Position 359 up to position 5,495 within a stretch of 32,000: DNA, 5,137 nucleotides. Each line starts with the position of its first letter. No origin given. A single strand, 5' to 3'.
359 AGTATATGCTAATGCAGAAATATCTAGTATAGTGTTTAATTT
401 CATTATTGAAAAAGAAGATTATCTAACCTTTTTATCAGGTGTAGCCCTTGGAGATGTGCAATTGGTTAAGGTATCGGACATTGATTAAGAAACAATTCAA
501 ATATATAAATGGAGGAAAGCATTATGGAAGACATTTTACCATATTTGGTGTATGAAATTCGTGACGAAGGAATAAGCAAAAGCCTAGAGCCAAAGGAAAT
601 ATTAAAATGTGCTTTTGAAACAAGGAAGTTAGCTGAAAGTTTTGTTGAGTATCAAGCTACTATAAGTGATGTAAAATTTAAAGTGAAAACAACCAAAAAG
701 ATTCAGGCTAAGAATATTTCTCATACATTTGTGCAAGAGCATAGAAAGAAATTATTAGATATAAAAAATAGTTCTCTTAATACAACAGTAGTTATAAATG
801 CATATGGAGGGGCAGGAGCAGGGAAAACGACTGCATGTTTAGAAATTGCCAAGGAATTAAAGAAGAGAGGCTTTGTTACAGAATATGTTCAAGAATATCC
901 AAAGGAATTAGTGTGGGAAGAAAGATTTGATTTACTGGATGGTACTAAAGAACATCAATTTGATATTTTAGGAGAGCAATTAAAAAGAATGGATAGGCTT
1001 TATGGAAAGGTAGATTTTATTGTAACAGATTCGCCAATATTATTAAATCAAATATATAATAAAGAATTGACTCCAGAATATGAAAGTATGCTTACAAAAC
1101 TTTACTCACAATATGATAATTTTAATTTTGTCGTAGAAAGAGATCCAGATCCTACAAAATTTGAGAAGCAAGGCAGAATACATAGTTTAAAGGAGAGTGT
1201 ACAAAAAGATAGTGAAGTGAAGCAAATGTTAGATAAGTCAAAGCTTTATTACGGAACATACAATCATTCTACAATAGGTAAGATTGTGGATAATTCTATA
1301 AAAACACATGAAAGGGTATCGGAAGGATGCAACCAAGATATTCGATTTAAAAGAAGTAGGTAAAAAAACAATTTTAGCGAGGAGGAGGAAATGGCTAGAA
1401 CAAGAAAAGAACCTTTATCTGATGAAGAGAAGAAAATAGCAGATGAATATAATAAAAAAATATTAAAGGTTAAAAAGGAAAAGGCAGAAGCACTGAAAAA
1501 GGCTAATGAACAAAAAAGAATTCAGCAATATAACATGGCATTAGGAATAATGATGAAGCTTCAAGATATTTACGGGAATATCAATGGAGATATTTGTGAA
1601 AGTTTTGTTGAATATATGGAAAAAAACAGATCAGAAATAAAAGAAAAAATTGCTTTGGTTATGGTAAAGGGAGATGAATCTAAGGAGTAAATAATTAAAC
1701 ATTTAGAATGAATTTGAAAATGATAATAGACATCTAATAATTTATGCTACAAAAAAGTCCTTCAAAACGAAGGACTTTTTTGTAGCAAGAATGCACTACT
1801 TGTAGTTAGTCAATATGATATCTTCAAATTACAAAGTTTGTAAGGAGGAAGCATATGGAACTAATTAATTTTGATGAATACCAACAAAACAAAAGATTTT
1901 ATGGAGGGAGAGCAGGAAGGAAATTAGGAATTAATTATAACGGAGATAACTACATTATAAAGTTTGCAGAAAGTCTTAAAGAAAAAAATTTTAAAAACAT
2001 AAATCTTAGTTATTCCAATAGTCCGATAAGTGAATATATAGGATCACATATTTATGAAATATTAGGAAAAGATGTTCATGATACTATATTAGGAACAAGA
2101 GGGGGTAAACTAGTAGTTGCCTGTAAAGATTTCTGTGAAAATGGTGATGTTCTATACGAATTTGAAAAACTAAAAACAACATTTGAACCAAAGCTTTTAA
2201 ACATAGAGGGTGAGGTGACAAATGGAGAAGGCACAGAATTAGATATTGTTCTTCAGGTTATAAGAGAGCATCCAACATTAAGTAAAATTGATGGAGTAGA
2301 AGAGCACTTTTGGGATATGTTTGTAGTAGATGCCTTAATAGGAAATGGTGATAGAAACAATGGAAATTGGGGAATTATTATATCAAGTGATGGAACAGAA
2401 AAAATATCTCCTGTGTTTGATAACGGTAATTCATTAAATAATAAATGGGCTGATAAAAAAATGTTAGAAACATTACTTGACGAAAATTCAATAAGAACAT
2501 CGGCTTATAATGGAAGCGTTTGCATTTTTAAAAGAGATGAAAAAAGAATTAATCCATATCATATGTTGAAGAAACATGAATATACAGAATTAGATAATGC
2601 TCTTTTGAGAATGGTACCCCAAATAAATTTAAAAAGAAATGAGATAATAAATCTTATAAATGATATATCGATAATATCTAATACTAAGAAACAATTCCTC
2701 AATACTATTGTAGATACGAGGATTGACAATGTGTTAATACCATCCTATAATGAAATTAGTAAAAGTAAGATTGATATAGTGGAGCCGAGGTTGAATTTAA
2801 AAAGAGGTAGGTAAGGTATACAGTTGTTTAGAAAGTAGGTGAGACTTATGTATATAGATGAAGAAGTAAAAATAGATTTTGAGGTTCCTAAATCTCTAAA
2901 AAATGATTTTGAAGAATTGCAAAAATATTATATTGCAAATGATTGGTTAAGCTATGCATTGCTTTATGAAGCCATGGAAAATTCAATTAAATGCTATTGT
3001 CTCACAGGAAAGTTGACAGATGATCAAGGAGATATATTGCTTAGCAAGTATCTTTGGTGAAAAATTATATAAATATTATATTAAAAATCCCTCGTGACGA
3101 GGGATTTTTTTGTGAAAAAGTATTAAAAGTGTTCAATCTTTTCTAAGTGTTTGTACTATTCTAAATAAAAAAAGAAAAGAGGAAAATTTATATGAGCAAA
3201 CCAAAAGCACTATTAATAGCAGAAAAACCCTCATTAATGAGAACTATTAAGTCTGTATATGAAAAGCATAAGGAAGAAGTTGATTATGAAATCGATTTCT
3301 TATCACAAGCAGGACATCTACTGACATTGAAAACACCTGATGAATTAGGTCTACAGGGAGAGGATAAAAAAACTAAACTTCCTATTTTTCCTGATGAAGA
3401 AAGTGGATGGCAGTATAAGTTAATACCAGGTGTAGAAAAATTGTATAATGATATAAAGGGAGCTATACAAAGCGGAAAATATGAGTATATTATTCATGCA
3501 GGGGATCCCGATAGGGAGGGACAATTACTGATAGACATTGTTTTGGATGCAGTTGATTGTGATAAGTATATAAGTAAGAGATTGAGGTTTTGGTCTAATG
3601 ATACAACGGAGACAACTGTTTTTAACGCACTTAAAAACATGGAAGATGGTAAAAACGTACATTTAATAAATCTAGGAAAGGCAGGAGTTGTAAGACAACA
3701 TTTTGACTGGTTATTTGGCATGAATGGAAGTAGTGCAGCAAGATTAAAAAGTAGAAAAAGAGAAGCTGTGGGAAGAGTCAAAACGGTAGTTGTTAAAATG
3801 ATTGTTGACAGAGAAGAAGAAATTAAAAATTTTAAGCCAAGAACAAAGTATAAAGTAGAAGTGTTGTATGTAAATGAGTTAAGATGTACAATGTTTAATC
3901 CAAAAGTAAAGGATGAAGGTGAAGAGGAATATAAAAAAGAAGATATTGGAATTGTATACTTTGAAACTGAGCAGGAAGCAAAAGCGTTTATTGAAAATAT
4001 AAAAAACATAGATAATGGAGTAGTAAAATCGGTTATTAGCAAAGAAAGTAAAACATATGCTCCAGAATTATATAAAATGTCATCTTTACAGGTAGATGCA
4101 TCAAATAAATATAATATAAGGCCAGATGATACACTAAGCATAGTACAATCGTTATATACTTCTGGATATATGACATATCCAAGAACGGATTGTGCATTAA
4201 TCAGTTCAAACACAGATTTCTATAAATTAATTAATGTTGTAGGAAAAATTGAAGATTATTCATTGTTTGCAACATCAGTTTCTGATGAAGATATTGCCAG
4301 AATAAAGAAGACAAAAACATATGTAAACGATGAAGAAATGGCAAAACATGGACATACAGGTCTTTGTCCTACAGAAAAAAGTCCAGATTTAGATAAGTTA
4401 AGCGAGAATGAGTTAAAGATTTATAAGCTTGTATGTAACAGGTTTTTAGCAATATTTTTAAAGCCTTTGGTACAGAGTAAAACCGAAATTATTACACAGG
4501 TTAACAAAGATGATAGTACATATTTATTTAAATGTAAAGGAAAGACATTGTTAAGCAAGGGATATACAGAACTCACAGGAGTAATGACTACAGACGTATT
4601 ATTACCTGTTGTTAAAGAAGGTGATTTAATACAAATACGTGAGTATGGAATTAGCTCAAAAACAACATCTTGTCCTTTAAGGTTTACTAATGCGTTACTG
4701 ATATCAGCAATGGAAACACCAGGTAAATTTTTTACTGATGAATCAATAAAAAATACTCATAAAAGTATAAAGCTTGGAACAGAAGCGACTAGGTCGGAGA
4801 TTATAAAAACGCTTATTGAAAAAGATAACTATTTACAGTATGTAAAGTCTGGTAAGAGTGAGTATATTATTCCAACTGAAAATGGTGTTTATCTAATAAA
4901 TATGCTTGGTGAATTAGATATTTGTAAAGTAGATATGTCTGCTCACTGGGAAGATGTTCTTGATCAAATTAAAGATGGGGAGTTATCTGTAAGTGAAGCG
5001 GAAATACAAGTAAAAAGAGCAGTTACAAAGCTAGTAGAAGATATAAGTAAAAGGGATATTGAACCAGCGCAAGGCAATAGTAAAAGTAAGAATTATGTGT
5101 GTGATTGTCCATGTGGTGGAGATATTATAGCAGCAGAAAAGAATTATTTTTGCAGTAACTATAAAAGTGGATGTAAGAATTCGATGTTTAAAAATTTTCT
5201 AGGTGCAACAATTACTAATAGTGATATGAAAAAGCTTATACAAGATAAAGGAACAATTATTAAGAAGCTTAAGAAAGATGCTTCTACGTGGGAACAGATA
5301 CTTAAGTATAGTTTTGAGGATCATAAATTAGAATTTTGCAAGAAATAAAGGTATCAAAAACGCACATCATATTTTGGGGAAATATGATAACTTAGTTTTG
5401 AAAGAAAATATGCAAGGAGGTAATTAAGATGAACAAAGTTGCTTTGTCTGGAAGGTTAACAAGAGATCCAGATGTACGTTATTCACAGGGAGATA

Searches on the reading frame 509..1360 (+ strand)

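Call 15: search_protein_families(library=pfam, proteins=[window:509-1360:+], max_evalue=0.001)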
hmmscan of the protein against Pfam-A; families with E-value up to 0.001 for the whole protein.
window:509-1360:+ (284 aa): 1 family
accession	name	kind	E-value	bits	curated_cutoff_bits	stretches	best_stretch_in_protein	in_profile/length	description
PF13521.12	AAA_28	-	2.8e-09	37.8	27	1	96-243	2-148/164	AAA domain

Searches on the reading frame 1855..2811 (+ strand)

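Call 15: search_protein_families(library=pfam, proteins=[window:1855-2811:+], max_evalue=0.001)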
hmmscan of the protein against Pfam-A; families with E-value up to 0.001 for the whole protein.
window:1855-2811:+ (319 aa): 1 family
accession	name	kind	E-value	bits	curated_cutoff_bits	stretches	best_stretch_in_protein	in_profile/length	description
PF07804.18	HipA_C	-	3.1e-05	24.2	30.5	1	29-196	19-165/213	HipA-like C-terminal domain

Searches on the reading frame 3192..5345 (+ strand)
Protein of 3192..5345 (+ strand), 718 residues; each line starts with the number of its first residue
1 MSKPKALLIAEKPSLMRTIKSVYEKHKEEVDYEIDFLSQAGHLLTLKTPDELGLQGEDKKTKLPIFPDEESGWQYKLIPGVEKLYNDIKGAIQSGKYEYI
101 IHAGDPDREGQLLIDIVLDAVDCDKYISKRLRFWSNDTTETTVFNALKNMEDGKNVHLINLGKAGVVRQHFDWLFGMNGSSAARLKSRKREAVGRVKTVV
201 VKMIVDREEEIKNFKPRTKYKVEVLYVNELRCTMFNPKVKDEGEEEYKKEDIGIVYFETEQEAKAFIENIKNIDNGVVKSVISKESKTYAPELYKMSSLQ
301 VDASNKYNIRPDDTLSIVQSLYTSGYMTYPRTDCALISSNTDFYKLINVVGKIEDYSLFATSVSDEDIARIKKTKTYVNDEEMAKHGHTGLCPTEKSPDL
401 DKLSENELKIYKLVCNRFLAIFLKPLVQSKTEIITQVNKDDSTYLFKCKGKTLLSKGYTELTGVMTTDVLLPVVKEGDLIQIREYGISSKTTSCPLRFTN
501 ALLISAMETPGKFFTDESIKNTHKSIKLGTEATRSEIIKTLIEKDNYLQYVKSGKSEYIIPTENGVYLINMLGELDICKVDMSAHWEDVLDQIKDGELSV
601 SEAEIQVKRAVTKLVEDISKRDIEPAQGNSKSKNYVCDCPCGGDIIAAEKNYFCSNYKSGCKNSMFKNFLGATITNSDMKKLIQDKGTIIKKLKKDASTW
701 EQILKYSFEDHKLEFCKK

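Call 15: search_protein_families(library=pfam, proteins=[window:3192-5345:+], max_evalue=0.001)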
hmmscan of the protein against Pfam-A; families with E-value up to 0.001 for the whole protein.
window:3192-5345:+ (718 aa): 2 families
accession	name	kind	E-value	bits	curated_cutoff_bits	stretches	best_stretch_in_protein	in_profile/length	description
PF01131.25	Topoisom_bac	-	5.3e-87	292.9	35.1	1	160-601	5-407/411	DNA topoisomerase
PF01751.28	Toprim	-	1.8e-06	28.4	23.1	1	7-122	2-81/96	Toprim domain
